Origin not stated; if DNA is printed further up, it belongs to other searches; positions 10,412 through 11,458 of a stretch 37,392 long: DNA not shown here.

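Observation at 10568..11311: DtxR-fold regulator with degenerate metal-binding residues and an extra C-terminal domain, sitting between cydDC and the heme-uptake operon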

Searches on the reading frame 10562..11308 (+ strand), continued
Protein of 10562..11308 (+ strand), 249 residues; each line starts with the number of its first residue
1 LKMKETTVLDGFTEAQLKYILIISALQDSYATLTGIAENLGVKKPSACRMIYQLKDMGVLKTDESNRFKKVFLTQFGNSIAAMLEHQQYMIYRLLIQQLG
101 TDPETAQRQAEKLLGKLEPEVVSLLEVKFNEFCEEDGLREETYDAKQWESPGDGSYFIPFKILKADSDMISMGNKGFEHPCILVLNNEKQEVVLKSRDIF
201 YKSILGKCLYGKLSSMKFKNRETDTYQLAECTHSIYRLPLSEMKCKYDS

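Call 39: list_cluster_members(proteins=[P0016, P0017, P0019, P0020, P0023, P0028, P0031, P0033, P0047, P0054])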
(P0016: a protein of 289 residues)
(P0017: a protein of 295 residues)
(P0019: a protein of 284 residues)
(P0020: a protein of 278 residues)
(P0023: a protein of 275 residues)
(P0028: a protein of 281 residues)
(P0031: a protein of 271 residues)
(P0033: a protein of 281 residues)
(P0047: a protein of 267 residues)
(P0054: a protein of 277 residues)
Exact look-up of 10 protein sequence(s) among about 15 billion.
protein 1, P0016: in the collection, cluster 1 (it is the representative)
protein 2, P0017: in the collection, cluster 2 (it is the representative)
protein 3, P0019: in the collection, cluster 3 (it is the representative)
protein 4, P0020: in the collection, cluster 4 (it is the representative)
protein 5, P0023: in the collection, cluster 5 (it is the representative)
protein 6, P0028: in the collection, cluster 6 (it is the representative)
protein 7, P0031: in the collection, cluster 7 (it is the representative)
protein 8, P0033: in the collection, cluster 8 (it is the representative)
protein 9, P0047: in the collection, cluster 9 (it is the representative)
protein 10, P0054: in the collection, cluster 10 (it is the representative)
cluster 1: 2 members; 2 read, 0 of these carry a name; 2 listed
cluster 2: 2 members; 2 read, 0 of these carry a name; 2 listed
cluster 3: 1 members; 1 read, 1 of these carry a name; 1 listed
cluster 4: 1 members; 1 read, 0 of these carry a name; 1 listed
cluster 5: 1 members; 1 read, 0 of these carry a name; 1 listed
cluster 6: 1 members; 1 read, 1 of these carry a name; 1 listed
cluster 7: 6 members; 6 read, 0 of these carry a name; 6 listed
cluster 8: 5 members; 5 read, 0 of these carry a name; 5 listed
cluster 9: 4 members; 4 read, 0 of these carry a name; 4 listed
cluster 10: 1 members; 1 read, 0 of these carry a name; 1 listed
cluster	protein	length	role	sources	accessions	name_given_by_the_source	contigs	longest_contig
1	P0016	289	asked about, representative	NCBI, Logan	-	-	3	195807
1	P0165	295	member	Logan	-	-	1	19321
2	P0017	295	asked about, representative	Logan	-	-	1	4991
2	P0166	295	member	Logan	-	-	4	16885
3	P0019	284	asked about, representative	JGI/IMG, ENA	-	Mn-dependent DtxR family transcriptional regulator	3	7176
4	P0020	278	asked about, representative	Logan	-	-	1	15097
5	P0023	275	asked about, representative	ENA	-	-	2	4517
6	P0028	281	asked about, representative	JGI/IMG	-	Mn-dependent DtxR family transcriptional regulator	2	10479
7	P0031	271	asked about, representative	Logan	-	-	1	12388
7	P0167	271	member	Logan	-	-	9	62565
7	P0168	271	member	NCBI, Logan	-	-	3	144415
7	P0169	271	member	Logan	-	-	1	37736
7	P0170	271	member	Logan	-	-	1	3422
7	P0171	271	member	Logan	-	-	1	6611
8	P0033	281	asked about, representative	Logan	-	-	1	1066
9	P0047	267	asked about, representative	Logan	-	-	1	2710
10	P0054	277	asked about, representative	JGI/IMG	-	-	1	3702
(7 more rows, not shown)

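Call 41: predict_structure(alignment_id=A5)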
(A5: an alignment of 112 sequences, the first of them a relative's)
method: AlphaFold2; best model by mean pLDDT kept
length: 288 residues; sequences in the alignment: 112
mean_pLDDT: 91.2   pTM: 0.63
mean pLDDT of the five models: 91.2, 90.7, 89.2, 89.2, 89.0
residues with pLDDT >= 90: 212; 70-90: 63; 50-70: 11; < 50: 2
segments of 3 or more residues with pLDDT < 50: none
pLDDT, mean of each block of 10 residues (from residue 1): 88 97 91 97 98 98 92 95 94 94 96 92 80 64 78 96 91 96 94 92 83 97 97 97 91 96 80 97 84
secondary structure, 60 per line:
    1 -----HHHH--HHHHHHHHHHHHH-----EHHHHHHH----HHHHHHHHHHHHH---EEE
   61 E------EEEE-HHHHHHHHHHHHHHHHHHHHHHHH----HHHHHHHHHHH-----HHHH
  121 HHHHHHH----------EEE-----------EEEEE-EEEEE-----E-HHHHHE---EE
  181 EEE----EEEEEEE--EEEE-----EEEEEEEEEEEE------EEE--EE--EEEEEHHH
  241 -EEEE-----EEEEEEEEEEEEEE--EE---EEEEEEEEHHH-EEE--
elements in order: H6-9 H12-24 H31-37 H42-54 E58-61 E68-71 H73-96 H101-111 H117-127 E138-140 E152-156 E158-162 H170-174 E179-183 E188-194 E197-200 E206-217 E224-226 E233-237 E242-245 E251-264 E272-279 E284-286
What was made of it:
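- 11015..11308 (+): Residues 150-247: the retained N-terminal two-thirds of the NEAT-like sensor domain, strands beta1 to beta6. Secondary structure from call 41.
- On NEAT domain (PF05031): The model places a helix at 170-174 (call 41).
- AlphaFold model of the full-length homolog P0001 built from 112 sequences, pLDDT 91 (call 41).
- Tried and rejected: The 112-sequence alignment fixed this (call 41).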

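Call 43: fold_search(model_id=the predicted structure, library=pdb)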
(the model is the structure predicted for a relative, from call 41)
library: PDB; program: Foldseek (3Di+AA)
matches with E <= 10: 1780; with E <= 0.001: 129
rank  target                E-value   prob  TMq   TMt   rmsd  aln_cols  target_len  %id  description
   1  4nla                  9.8e-07  1.00  0.30  0.64   5.8       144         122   20  Structure of the central NEAT domain, N2, of the listerial Hbp2 protein, apo form (released 2014-10-22)
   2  4myp_A                1.0e-06  1.00  0.29  0.64   5.8       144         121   19  Structure of the central NEAT domain, N2, of the listerial Hbp2 protein complexed with heme (released 2014-10-22)
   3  3sik_A                3.0e-06  1.00  0.31  0.67   5.8       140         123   19  Crystal structure of the Bacillus anthracis hemophore IsdX1 complexed with heme (released 2012-05-02)
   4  2qqa                  3.1e-06  1.00  0.37  0.49  15.7       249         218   15  Crystal Structure of DtxR(E9A C102D) Complexed with Nickel(II) (released 2007-10-30)
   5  2qq9                  3.5e-06  1.00  0.38  0.51  14.3       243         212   13  Crystal Structure of DtxR(D6A C102D) Complexed with Nickel(II) (released 2007-10-30)
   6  1c0w_B                3.9e-06  1.00  0.37  0.48  14.5       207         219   15  CRYSTAL STRUCTURE OF THE COBALT-ACTIVATED DIPHTHERIA TOXIN REPRESSOR-DNA COMPLEX REVEALS A METAL BINDING SH-LIKE DOMAI (released 2000-07-22)
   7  1bi1                  3.9e-06  1.00  0.38  0.50  16.8       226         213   15  STRUCTURE OF APO-AND HOLO-DIPHTHERIA TOXIN REPRESSOR (released 1999-06-22)
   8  3glx                  3.9e-06  1.00  0.37  0.50  15.5       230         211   15  Crystal Structure Analysis of the DtxR(E175K) complexed with Ni(II) (released 2009-06-09)
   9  1on2_A                4.2e-06  1.00  0.39  0.80   2.6       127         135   24  Bacillus subtilis Manganese Transport Regulator (MntR), D8M Mutant, Bound to Manganese (released 2003-07-15)
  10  8pw0_A                4.2e-06  1.00  0.38  0.77   4.8       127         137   18  Manganese-dependent transcriptional repressor DR2539 complexed with manganese and bound to dr1709 promotor (released 2024-05-08)
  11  3sik_B                4.4e-06  1.00  0.31  0.68   5.9       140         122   19  Crystal structure of the Bacillus anthracis hemophore IsdX1 complexed with heme (released 2012-05-02)
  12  2qqb                  4.4e-06  1.00  0.37  0.49  15.3       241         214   14  Crystal Structure of DtxR(M10A C102D) Complexed with Nickel(II) (released 2007-10-30)
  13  1f5t_A                5.2e-06  1.00  0.36  0.83   1.8       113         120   20  DIPHTHERIA TOX REPRESSOR (C102D MUTANT) COMPLEXED WITH NICKEL AND DTXR CONSENSUS BINDING SEQUENCE (released 2000-09-25)
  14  2f5c                  5.2e-06  1.00  0.39  0.77   2.6       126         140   25  Bacillus subtilis Manganese transport regulator (MNTR) bound to manganese, hexagonal crystal form (released 2006-03-07)
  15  1fx7_B                6.5e-06  1.00  0.38  0.49  13.1       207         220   14  CRYSTAL STRUCTURE OF THE IRON-DEPENDENT REGULATOR (IDER) FROM MYCOBACTERIUM TUBERCULOSIS (released 2001-03-07)
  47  3sz6_A                2.2e-05  1.00  0.28  0.63   6.2       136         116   19  IsdX1, an anthrax hemophore (released 2012-03-28)
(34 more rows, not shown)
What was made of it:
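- On NEAT domain (PF05031): Foldseek gives E 1e-6 (call 43).
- Foldseek agrees (call 43).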

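Call 44: search_solved_structures(query=A5, max_evalue=0.01, show_alignments=5)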
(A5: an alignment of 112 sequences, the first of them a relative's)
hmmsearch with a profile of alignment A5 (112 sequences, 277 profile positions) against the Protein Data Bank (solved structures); distinct sequences matched with E-value up to 0.01: 143 (the best 60 are shown).
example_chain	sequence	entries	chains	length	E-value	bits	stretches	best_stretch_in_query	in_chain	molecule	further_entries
2h09_A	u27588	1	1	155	8.1e-17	64.6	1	20-120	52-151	Transcriptional regulator mntR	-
6o5c_A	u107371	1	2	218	8.8e-17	64.5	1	3-114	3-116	Putative metal-dependent transcriptional regulator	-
5cvi_A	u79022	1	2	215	1.1e-15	61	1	4-123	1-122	SloR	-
3hrs_A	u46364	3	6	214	8.5e-15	58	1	5-118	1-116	Metalloregulator ScaR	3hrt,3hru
1b1b_A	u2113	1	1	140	1.5e-13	53.9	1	1-116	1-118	PROTEIN (IRON DEPENDENT REGULATOR)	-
2isy_A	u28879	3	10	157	2.2e-13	53.4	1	1-116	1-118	Iron-dependent repressor ideR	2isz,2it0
5zr4_A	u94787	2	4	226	4.8e-13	52.2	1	9-114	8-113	Metal-dependent transcriptional regulator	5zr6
1fx7_A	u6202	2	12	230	6.1e-13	51.9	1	1-116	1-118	IRON-DEPENDENT REPRESSOR IDER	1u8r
1on1_A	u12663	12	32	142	1.1e-12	51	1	10-129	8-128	Transcriptional regulator mntR | HTH-type transcriptional regulator MntR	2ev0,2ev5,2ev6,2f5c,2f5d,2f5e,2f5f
3r60_A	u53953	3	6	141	1.3e-12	50.8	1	11-129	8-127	Transcriptional regulator mntR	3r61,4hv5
1on2_A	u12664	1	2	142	1.3e-12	50.8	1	13-129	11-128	Transcriptional regulator mntR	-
6kta_A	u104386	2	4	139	1.5e-12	50.6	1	6-123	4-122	HTH-type transcriptional regulator MntR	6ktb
4hx4_A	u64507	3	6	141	1.6e-12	50.5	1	15-129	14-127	TRANSCRIPTIONAL REGULATOR MNTR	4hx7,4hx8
4hv6_A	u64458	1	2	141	2.6e-12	49.8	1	11-129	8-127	Transcriptional regulator MntR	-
2x4h_A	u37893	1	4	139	3.2e-12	49.5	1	1-116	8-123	HYPOTHETICAL PROTEIN SSO2273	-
3sz6_A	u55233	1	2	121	5.6e-08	35.6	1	137-193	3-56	Conserved domain protein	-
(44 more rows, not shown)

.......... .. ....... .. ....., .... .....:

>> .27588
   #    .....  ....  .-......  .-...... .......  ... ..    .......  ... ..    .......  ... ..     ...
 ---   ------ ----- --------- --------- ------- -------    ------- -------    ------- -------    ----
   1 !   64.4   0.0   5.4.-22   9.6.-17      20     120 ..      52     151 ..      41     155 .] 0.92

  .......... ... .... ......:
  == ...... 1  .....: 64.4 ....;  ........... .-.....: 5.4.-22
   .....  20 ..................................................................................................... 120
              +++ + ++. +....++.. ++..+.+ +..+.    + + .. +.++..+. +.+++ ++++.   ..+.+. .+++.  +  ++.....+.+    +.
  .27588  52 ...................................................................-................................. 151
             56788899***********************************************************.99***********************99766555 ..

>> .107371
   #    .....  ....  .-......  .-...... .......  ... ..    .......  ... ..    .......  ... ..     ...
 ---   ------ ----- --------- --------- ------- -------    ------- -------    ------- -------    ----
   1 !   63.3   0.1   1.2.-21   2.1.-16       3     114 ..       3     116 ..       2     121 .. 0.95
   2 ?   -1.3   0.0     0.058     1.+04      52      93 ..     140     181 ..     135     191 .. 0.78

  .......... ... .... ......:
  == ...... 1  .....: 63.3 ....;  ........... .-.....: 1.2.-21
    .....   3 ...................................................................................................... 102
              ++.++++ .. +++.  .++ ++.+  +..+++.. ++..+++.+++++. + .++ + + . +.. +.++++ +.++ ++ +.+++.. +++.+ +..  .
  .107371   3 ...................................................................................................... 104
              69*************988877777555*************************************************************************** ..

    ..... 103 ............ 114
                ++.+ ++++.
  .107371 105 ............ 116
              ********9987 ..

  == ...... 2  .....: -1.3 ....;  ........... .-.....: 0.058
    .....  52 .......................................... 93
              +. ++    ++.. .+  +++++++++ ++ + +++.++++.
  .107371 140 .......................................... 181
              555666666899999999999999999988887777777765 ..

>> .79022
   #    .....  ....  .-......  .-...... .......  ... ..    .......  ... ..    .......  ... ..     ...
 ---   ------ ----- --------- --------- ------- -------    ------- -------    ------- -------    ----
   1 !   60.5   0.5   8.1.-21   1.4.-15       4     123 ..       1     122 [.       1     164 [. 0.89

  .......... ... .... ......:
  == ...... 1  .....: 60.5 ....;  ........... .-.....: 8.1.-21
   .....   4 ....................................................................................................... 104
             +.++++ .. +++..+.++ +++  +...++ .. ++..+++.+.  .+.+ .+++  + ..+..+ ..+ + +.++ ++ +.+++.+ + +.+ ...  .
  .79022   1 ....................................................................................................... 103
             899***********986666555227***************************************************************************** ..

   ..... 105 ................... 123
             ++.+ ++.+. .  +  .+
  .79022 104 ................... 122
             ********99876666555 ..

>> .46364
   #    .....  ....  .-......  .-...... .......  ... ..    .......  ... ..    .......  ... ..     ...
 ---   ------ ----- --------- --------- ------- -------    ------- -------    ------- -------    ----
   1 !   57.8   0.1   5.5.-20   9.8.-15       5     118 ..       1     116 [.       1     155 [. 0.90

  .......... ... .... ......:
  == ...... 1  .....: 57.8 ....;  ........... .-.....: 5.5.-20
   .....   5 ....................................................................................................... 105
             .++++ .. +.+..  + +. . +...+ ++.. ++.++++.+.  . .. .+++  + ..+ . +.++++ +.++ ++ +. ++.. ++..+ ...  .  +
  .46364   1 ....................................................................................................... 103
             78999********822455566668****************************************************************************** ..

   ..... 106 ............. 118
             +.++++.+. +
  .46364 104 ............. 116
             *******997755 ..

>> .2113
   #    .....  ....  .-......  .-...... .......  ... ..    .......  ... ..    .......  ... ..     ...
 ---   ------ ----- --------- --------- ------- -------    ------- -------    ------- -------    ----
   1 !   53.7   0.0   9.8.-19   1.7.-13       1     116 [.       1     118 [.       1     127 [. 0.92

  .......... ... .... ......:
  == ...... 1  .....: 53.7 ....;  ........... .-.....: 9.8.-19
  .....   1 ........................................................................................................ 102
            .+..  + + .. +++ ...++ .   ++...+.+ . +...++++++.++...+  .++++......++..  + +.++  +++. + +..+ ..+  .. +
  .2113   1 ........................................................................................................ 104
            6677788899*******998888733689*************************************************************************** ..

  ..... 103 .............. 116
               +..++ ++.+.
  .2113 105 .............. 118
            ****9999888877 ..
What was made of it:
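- On DtxR/MntR family of metalloregulators: The family profile aligns over DtxR/IdeR residues 1-118 at E 1e-11 to 1e-13 (call 44).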

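Call 47: find_homologous_proteins(query=A5, max_evalue=1e-10)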
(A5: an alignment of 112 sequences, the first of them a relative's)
Query A5 (112 sequences) (288 aa, profile of the alignment): 42 proteins with E <= 1e-10 among 8000 candidates.
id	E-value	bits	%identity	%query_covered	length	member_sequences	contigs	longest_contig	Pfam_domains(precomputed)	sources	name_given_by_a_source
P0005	1.5e-73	266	77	100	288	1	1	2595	-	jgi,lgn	jgi:Mn-dependent DtxR family transcriptional regulator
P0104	3.3e-73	264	24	92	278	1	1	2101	-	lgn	-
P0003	2.1e-72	262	85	100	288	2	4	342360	PF01325.26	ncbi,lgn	-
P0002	3.5e-72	261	86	100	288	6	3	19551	PF01325.26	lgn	-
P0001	8.1e-72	260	100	100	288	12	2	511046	PF01325.26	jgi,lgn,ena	-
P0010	1.7e-71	259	73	100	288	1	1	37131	-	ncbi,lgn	ncbi:MAG: hypothetical protein AB7E42_05520 [Anaerotignaceae bacterium]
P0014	1.9e-71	259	70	99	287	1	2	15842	PF05031.19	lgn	-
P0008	3.8e-71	258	75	100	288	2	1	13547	PF05031.19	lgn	-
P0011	4.9e-71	257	73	99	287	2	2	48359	-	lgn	-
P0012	1.3e-70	256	71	99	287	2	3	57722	-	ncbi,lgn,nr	ncbi:MAG: hypothetical protein VB018_13595 [Lachnospiraceae bacterium]|nr:hypothetical protein [Lach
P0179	1.4e-70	256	24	94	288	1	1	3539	-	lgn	-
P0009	1.7e-70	256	76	99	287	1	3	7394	-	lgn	-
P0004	2.4e-70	255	76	100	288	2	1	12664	PF05031.19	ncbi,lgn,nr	ncbi:MAG: hypothetical protein PHG19_08945 [Anaerotignum sp.]|nr:hypothetical protein [Anaerotignum 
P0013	3.6e-70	254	70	99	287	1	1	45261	PF05031.19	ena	-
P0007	1.1e-69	253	74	100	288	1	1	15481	-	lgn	-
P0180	2.6e-69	252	27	45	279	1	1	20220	-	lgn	-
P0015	3.1e-69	251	70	100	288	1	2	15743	PF05031.19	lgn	-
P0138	1.9e-60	223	28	44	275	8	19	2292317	PF24409.2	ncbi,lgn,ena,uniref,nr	ncbi:hypothetical protein FYJ34_03750 [Clostridiaceae bacterium 68-1-5]|uniref:PRTase associated wHT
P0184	8.8e-60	220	24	97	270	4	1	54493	PF24409.2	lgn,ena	-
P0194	2.1e-55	206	30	44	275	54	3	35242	-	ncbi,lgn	-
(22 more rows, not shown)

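Call 48: find_encoding_contigs(protein=P0138, flank=8000, max_places=2)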
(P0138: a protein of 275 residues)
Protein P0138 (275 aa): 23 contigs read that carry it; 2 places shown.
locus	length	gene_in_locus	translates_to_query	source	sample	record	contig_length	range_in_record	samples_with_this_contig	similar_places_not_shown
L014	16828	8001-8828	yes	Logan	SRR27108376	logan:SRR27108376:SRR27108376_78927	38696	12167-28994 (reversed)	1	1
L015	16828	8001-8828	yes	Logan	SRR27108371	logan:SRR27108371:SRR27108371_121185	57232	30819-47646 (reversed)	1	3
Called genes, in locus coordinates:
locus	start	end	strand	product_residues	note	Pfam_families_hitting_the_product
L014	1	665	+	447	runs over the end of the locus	PF02878:PGM_PMM_I, PF02879:PGM_PMM_II, PF02880:PGM_PMM_III, PF00408:PGM_PMM_IV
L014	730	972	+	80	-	PF03840:SecG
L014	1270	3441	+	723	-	PF08206:OB_RNB, PF17876:CSD2, PF18614:RNase_II_C_S1 (faint), PF00773:RNB, PF00575:S1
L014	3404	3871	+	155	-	PF01668:SmpB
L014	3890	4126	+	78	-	-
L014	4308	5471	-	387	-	PF01996:F420_ligase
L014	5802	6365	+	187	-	PF00578:AhpC-TSA, PF08534:Redoxin, PF10417:1-cysPrx_C (weak)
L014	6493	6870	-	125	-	PF01325:Fe_dep_repress, PF02742:Fe_dep_repr_C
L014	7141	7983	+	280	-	PF02742:Fe_dep_repr_C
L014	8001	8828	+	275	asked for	PF24409:wHTH-PRTase_assc (weak)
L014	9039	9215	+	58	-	-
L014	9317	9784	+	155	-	-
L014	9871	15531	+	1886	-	PF07554:FIVAR (faint), PF05031:NEAT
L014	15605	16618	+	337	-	PF11545:HemeBinding_Shp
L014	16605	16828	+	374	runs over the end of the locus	PF01497:Peripla_BP_2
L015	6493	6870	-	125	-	PF01325:Fe_dep_repress, PF02742:Fe_dep_repr_C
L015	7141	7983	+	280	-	PF02742:Fe_dep_repr_C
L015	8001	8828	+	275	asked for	PF24409:wHTH-PRTase_assc (weak)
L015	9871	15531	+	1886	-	PF07554:FIVAR (faint), PF05031:NEAT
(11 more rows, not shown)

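Call 49: find_encoding_contigs(protein=P0180, flank=8000, max_places=1)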
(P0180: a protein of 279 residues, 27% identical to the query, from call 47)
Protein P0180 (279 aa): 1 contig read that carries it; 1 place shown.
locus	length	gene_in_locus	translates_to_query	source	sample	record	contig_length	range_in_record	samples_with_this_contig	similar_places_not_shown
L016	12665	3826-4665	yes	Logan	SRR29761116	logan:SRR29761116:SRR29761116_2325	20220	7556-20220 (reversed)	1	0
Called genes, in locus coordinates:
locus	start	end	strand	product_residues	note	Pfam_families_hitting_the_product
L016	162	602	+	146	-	PF01381:HTH_3, PF12844:HTH_19, PF13560:HTH_31, PF12674:Zn_ribbon_2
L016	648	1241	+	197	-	PF00881:Nitroreductase, PF14512:TM1586_NiRdase (faint)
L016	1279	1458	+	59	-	-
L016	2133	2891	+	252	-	PF05031:NEAT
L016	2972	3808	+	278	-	PF02742:Fe_dep_repr_C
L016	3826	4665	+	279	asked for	-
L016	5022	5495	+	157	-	-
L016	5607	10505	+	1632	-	PF07554:FIVAR (faint), PF05031:NEAT (weak)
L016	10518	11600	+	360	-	PF11545:HemeBinding_Shp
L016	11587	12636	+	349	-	PF01497:Peripla_BP_2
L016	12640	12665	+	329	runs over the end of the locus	PF01032:FecCD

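Call 50: find_encoding_contigs(protein=P0184, flank=8000, max_places=1)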
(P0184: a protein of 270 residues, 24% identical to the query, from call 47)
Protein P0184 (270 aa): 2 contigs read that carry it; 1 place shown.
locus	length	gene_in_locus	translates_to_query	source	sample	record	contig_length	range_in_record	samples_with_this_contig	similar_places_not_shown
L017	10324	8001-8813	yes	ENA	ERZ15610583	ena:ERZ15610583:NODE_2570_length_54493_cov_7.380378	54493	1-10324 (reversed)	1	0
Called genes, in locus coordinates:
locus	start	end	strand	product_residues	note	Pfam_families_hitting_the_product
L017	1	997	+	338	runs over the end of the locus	PF00849:PseudoU_synth_2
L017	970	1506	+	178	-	PF03838:RecU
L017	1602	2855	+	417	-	PF13393:tRNA-synt_His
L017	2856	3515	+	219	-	PF01634:HisG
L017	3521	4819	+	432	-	PF00815:Histidinol_dh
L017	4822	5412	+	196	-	PF00475:IGPD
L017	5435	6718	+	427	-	PF00977:His_biosynth, PF01502:PRA-CH, PF01503:PRA-PH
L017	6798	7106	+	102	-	-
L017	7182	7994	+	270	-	PF02742:Fe_dep_repr_C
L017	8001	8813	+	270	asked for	PF24409:wHTH-PRTase_assc (faint)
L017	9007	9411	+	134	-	PF04304:DUF454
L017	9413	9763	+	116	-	PF11756:YgbA_NO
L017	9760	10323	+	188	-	?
